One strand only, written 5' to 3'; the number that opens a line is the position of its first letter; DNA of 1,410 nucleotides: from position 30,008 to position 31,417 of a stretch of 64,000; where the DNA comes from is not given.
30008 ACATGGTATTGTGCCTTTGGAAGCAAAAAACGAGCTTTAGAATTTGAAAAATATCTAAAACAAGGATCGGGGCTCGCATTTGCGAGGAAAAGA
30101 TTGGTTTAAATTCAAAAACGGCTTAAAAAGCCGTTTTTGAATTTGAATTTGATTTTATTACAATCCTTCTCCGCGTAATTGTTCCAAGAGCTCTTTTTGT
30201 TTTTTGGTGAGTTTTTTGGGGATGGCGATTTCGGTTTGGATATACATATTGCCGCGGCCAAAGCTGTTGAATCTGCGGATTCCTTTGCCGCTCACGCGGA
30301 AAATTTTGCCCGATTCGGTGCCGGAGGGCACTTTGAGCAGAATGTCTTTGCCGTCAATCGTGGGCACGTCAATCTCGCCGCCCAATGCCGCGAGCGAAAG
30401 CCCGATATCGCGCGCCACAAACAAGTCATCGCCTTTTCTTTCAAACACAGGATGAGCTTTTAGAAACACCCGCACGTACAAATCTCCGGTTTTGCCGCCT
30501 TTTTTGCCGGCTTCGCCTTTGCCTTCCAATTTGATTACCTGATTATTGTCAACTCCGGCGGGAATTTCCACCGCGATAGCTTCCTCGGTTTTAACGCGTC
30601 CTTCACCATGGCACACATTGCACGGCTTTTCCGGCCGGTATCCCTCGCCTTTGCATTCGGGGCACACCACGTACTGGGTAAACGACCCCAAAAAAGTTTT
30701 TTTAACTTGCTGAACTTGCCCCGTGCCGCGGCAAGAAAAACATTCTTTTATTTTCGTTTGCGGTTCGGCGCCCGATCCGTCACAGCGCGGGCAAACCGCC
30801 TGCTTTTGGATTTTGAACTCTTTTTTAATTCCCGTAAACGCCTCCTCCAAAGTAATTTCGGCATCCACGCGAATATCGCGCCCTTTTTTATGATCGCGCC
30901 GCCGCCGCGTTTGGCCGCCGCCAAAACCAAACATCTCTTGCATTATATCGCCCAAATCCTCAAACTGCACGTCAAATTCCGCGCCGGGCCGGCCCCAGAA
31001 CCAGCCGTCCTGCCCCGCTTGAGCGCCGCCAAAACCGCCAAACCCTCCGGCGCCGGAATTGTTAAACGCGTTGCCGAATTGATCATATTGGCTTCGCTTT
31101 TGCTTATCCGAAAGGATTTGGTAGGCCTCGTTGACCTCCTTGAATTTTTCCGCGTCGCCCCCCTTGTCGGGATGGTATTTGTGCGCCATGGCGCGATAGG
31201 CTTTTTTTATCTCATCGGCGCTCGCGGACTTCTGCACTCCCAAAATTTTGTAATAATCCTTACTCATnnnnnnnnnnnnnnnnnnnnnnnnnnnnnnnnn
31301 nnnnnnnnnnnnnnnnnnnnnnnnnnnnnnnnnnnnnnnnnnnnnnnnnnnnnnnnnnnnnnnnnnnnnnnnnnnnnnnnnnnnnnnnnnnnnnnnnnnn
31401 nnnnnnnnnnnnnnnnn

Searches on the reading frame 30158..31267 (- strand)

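Call 9: search_protein_families(library=pfam, proteins=[window:30158-31267:-])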
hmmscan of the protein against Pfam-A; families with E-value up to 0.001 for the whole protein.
window:30158-31267:- (369 aa): 4 families
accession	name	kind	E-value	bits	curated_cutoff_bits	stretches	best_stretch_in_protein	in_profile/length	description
PF01556.23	DnaJ_C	-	1.5e-45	155.3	26.6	1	132-350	1-152/152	DnaJ C terminal domain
PF00226.36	DnaJ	-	2.8e-25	88.6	27.8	1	4-62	1-63/63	DnaJ domain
PF00684.25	DnaJ_CXXCXGXG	-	7.3e-16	58.6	32.7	1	159-223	1-65/65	DnaJ central domain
PF20833.2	RNase_E_G_Thio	-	4.3e-05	24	26.8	0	215-235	1-21/86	RNase E/G, Thioredoxin-like domain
